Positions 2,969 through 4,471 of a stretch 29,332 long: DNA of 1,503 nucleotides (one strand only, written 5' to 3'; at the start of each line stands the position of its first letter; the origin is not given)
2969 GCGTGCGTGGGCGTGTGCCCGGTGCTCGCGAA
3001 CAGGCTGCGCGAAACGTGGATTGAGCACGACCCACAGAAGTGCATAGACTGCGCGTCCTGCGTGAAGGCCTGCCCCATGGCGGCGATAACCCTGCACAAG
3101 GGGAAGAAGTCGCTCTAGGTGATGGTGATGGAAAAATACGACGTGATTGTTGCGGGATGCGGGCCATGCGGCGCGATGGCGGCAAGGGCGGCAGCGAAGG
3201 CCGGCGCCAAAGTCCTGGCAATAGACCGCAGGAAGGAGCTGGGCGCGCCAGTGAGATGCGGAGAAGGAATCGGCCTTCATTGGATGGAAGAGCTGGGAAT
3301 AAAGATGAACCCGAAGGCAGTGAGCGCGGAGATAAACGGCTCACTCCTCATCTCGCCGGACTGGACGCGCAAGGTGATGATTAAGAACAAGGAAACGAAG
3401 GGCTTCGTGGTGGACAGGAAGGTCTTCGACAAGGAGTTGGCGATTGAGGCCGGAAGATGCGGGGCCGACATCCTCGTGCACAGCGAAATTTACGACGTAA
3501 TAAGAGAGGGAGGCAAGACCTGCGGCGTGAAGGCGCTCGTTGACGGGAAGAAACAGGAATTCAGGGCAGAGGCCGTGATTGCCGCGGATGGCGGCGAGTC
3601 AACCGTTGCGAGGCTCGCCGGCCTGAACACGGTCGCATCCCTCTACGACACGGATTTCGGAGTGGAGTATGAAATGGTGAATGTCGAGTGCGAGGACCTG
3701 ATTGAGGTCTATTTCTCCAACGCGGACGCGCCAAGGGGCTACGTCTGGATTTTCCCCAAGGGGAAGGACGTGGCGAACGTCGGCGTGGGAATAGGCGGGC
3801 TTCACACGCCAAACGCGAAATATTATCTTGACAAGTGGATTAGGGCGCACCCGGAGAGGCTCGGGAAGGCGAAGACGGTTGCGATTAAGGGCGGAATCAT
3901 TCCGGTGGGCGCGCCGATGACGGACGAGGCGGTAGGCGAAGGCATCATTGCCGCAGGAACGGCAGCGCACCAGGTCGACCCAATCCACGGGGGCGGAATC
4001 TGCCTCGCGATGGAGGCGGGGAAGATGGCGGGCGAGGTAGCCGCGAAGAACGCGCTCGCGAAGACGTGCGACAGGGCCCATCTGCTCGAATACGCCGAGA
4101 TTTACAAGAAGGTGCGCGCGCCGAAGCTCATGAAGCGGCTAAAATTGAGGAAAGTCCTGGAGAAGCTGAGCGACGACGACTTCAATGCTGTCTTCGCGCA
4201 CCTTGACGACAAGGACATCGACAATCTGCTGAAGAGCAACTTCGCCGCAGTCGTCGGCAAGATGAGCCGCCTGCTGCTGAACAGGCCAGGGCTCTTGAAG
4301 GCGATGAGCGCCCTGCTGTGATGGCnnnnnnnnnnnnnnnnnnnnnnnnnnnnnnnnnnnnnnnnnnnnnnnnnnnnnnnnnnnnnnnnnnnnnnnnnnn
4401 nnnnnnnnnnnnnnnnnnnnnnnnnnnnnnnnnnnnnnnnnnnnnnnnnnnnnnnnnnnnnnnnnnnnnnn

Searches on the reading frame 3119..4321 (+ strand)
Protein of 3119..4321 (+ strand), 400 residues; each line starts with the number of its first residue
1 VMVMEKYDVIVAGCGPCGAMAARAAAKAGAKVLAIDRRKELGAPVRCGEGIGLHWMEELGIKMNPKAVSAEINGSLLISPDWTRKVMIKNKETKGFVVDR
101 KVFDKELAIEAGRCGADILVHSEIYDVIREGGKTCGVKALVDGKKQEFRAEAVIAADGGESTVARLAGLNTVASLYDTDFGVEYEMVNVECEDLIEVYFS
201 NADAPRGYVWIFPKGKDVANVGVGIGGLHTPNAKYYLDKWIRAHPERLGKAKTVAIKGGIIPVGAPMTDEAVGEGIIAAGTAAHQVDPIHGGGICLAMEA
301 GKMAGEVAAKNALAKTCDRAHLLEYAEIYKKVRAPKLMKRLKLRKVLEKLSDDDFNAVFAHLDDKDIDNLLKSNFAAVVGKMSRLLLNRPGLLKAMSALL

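Call 50: search_protein_families(library=ncbifam, proteins=[window:3119-4321:+], max_evalue=0.00001)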
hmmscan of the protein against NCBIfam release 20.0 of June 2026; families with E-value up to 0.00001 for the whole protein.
window:3119-4321:+ (400 aa): 40 families (the best 25 are shown)
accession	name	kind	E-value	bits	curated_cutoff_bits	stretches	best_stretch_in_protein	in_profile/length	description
NF041160.1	DGGPL_Thplmales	equivalog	1.2e-70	238.4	780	1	4-369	1-371/396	digeranylgeranylglycerophospholipid reductase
TIGR02032.1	GG-red-SF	subfamily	2.7e-68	230.8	158.8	1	7-308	1-297/297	geranylgeranyl reductase family protein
NF041080.1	DGGGPL_reductase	equivalog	9.6e-58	196.1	580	1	6-361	1-364/447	digeranylgeranylglycerophospholipid reductase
TIGR02023.1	BchP-ChlP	subfamily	1e-33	116.9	343.3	1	7-339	1-327/388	geranylgeranyl diphosphate reductase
NF041385.1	Dggglyphlred_Halo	equivalog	1.8e-31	109.1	700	1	4-385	2-391/405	digeranylgeranylglycerophospholipid reductase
NF049967.1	QhpG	equivalog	2.6e-17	62.9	240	1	9-321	1-297/423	flavin-dependent monooxygenase QhpG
NF045655.1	MkRedMenJ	equivalog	4.8e-17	62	700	1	5-331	3-338/406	menaquinone reductase MenJ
TIGR02028.1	ChlP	equivalog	1.8e-16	59.9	505.3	1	9-336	3-334/398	geranylgeranyl reductase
NF004835.0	PRK06185.1-4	equivalog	3.9e-13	48.9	601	1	6-172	10-184/411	FAD-dependent oxidoreductase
NF005951.1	PRK08020.1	equivalog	1.1e-11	44.2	590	1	94-297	102-301/388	3-demethoxyubiquinol 3-hydroxylase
NF004834.1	PRK06185.1-3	subfamily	6.3e-11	41.7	500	1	6-172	7-181/420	FAD-dependent oxidoreductase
NF007450.0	PRK10015.1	subfamily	1.5e-10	40.4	466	1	2-214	1-214/429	FAD-dependent oxidoreductase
NF004833.1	PRK06185.1-1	subfamily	3e-10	39.4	488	0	119-184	124-187/403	FAD-dependent oxidoreductase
NF038174.1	maturase_GoxB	equivalog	5e-10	39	400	0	8-167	2-161/358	glycine oxidase maturase GoxB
TIGR01988.1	Ubi-OHases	subfamily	7.9e-10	38.1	224.65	0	8-177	1-181/387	ubiquinone biosynthesis hydroxylase, UbiH/UbiF/VisC/COQ6 family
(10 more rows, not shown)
